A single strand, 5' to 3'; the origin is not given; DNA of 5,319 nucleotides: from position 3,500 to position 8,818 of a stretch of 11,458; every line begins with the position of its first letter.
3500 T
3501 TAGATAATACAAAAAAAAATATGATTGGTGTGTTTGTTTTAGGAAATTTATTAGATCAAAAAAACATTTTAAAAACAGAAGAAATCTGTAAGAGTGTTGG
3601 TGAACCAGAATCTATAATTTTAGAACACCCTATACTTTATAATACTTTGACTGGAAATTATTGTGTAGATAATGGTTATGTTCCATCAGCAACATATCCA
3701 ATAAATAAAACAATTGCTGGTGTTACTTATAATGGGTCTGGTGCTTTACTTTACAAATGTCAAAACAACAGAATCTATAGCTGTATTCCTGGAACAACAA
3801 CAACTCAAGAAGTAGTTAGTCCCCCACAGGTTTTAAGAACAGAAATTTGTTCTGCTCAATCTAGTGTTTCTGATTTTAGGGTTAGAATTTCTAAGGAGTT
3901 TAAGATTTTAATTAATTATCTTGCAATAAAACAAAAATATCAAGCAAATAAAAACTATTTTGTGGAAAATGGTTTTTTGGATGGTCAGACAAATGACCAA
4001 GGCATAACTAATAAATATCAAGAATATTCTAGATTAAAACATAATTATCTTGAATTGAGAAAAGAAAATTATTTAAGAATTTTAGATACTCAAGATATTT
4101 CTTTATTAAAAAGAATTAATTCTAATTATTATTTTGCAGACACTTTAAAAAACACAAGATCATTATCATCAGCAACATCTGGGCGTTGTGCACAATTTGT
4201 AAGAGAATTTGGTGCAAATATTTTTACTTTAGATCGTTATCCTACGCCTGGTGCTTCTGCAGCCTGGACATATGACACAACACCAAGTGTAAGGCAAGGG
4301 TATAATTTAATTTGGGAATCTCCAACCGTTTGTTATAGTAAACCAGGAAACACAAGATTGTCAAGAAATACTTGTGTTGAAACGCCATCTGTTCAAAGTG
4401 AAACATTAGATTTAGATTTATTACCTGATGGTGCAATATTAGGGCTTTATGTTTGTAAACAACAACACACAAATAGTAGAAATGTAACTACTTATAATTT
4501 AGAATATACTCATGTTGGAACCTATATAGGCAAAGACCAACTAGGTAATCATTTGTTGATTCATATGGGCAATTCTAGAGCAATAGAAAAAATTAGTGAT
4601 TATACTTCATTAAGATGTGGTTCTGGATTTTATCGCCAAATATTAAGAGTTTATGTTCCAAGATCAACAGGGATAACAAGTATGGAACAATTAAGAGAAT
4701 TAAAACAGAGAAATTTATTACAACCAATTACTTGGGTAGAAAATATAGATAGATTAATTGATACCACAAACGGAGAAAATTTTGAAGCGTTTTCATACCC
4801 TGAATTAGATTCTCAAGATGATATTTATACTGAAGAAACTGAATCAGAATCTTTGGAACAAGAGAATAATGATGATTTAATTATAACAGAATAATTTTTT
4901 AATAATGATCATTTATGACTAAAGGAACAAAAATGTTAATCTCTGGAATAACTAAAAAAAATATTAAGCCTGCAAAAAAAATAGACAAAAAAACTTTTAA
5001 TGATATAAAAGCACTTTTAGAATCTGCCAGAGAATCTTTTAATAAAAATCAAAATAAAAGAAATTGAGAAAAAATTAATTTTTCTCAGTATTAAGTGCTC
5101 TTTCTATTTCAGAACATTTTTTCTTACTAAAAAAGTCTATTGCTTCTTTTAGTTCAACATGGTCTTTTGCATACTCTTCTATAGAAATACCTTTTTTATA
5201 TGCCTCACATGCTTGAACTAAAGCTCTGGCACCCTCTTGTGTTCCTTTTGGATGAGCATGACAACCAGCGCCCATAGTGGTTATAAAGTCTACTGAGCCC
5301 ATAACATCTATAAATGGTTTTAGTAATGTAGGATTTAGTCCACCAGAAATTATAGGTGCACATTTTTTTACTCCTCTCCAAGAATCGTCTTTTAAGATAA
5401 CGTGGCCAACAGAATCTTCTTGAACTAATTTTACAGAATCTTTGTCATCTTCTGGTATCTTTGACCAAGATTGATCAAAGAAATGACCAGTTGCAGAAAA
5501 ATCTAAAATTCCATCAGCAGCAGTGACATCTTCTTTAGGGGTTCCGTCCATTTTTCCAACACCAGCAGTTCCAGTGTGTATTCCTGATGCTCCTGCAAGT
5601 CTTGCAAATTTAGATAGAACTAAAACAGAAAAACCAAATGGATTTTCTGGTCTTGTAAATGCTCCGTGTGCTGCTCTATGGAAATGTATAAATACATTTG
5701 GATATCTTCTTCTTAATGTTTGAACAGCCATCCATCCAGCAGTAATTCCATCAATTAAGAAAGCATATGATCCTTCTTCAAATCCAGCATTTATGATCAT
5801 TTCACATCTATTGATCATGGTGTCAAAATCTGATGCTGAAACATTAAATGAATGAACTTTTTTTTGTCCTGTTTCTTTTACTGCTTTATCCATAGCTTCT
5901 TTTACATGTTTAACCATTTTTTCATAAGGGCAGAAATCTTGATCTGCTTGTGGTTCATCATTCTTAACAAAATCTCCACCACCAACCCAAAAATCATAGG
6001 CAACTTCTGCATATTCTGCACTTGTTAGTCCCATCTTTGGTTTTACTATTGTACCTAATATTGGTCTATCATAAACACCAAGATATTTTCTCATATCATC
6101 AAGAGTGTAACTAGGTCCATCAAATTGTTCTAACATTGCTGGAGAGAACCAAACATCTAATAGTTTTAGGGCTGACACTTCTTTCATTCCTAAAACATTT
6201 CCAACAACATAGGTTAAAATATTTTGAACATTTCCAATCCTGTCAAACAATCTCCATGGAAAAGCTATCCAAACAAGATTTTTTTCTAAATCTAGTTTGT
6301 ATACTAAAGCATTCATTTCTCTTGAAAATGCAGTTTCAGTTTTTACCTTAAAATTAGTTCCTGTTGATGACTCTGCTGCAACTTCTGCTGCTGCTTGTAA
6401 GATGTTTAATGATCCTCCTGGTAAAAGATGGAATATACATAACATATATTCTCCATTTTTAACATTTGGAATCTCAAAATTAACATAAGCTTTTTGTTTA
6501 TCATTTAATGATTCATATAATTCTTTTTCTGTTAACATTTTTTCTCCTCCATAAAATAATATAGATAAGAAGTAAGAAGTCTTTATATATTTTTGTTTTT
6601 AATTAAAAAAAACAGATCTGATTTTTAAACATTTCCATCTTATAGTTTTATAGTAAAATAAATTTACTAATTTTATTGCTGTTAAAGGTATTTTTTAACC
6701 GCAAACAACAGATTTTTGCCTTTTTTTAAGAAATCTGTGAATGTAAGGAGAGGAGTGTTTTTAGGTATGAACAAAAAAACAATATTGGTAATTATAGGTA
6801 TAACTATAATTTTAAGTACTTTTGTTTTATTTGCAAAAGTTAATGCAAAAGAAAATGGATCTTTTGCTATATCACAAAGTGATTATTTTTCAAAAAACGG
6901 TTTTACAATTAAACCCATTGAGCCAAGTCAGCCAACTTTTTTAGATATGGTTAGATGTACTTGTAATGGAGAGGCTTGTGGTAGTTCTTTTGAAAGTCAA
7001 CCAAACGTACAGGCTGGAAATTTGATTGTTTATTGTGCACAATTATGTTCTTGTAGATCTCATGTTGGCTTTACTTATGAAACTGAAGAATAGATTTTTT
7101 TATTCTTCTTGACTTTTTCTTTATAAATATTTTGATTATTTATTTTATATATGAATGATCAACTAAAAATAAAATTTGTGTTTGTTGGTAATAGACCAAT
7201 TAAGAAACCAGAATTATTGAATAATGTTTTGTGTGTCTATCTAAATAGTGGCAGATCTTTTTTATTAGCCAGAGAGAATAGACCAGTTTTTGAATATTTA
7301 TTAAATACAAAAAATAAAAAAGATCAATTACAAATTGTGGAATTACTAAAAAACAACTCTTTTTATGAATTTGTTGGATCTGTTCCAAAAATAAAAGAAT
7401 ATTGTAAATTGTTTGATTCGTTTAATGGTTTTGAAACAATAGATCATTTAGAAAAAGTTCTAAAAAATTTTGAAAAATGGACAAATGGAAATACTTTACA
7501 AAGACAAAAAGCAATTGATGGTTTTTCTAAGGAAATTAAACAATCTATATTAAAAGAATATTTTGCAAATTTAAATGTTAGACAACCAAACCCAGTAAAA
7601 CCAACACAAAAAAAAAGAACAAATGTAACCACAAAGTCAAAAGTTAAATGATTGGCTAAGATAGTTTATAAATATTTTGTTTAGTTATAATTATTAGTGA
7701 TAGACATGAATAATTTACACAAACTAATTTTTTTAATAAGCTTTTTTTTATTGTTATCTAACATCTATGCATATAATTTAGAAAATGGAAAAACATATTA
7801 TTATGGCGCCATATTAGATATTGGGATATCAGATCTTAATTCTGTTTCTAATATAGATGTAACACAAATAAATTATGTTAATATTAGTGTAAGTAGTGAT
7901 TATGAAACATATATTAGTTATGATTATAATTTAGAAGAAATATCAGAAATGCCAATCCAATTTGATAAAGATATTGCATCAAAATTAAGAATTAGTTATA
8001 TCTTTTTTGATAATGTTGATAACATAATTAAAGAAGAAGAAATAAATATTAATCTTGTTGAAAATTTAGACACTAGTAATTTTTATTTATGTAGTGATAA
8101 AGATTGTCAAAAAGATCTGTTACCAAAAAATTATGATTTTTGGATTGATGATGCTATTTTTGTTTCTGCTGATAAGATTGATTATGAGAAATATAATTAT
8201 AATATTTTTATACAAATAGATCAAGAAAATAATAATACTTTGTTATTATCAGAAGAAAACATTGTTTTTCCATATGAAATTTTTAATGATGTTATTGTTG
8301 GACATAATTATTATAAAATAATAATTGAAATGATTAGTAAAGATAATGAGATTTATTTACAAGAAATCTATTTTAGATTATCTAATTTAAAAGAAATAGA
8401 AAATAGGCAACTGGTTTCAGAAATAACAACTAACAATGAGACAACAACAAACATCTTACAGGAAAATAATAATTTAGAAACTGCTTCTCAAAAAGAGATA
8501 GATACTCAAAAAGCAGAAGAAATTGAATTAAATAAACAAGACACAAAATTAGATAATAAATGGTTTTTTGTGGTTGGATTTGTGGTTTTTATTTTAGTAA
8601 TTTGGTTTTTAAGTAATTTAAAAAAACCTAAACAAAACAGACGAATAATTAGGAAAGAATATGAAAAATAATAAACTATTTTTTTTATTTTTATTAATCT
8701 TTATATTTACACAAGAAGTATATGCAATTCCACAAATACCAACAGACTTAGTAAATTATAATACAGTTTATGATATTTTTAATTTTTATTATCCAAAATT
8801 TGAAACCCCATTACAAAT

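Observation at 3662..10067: A 63-aa cysteine-rich cassette sits at different positions in the two paralogs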

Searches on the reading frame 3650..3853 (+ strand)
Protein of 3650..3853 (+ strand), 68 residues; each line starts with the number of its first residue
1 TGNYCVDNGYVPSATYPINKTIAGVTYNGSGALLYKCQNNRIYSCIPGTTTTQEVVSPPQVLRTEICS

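Call 23: search_protein_representatives(alignment_id=A1)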
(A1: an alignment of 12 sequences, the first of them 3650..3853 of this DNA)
Query: 12 sequences, 69 profile positions. Proteins with E-value up to 0.001 (for the whole library): 17; up to 1e-10: 6; up to 1e-30: 0. The best 17 are listed.
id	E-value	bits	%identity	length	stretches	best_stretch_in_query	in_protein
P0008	8.4e-24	99.5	-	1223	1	2-69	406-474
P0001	3.7e-23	97.4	-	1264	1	1-69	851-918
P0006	1.6e-19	85.8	-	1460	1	1-68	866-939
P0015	2.8e-19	85.0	-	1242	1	2-68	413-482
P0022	2.5e-11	59.5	-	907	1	3-69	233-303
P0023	7.7e-11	58.0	-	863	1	4-69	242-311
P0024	1.5e-09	53.8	-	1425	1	5-69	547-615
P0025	4.1e-09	52.4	-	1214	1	9-69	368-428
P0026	6.8e-09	51.7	-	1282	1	3-69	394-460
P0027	4.5e-08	49.1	-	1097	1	6-69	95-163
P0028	6.6e-08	48.6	-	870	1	5-69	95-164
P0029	7.9e-07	45.1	-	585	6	26-48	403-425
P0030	3.9e-06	42.9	-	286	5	27-48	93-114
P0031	5.1e-05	39.3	-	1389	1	5-61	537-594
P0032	2.5e-04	37.1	-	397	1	8-68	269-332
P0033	7.9e-04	35.5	-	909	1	8-55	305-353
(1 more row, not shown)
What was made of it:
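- Other architectures: a profile search of 1.84e9 proteins found P0022-P0028 and P0031-P0033 (E 2.5e-11 to 8e-4) (call 23). A database-wide profile search returns mostly full-length cassette matches, with ten of the 13 hits outside this family being full-length cassettes (call 23).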

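Call 26: search_protein_families(library=pfam, proteins=[P0022, P0023, P0024, P0026, P0027, P0033], max_evalue=0.01)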
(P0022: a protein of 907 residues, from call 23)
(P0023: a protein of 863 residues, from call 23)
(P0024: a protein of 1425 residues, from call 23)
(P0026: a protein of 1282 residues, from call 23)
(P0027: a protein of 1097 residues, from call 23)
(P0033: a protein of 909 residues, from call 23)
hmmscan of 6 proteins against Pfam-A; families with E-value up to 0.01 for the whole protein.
P0022 (907 aa): 0 families

P0023 (863 aa): 0 families

P0024 (1425 aa): 0 families

P0026 (1282 aa): 0 families

P0027 (1097 aa): 0 families

P0033 (909 aa): 0 families

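Call 55: find_encoding_contigs(protein=P0022, flank=8000, max_places=2)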
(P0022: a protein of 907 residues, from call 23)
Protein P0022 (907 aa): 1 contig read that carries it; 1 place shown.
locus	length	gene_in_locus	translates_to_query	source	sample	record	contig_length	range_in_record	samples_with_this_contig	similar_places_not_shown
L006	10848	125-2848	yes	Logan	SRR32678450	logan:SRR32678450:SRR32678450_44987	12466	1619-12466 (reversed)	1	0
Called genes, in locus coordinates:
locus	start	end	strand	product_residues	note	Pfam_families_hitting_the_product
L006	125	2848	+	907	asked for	-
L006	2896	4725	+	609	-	PF13522:GATase_6, PF13537:GATase_7, PF01380:SIS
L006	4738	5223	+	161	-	PF18931:DUF5680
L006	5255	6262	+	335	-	PF01300:Sua5_yciO_yrdC, PF03481:Sua5_C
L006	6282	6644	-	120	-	-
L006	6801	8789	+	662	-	-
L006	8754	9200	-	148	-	-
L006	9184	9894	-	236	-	PF02457:DAC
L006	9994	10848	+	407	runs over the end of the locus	PF00999:Na_H_Exchanger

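Call 56: find_encoding_contigs(protein=P0027, flank=8000, max_places=2)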
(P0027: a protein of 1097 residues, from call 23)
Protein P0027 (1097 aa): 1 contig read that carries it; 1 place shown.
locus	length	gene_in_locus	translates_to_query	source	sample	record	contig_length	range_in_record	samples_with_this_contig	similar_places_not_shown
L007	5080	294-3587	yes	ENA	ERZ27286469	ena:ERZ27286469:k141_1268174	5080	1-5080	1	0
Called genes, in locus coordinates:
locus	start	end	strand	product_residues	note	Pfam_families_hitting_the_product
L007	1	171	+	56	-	?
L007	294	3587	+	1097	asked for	-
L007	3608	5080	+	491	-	?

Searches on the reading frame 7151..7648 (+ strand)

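Call 5: search_protein_families(library=pfam, proteins=[window:7151-7648:+], max_evalue=0.1)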
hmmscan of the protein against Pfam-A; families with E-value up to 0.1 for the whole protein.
window:7151-7648:+ (166 aa): 0 families

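Call 6: search_protein_families(library=ncbifam, proteins=[window:7151-7648:+], max_evalue=0.1)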
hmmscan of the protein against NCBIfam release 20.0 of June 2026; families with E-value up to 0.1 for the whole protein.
window:7151-7648:+ (166 aa): 1 family
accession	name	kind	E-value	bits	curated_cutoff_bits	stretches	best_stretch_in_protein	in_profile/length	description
NF005260.0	PRK06763.1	subfamily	0.065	12.7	226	1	47-105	143-198/213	F0F1 ATP synthase subunit alpha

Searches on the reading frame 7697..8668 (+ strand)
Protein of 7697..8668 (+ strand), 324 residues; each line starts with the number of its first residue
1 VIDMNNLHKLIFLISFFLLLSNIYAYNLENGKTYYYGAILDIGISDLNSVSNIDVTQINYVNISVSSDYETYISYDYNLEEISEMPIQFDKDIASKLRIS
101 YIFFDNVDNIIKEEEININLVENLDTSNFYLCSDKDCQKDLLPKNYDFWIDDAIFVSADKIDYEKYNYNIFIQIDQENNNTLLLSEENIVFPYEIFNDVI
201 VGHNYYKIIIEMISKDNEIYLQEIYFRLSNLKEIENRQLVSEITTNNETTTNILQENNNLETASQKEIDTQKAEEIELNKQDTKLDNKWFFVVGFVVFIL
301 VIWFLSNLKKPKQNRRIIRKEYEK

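Call 5: search_protein_families(library=pfam, proteins=[window:7697-8668:+], max_evalue=0.1)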
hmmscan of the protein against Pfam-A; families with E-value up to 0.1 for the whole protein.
window:7697-8668:+ (324 aa): 1 family
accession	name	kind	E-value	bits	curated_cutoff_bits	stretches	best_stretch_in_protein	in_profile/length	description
PF12404.13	DUF3663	-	0.087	13.3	25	0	243-296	20-75/77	Peptidase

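Call 6: search_protein_families(library=ncbifam, proteins=[window:7697-8668:+], max_evalue=0.1)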
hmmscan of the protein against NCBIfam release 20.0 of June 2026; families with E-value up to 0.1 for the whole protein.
window:7697-8668:+ (324 aa): 2 families
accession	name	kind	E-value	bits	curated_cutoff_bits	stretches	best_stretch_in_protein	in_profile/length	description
TIGR04211.1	SH3_and_anchor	equivalog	0.0035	17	65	1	236-314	110-193/198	TIGR04211 family SH3 domain-containing protein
NF000060.1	MFS_efflux_LmrB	exception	0.068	12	800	0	284-310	333-359/479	lincomycin efflux MFS transporter Lmr(B)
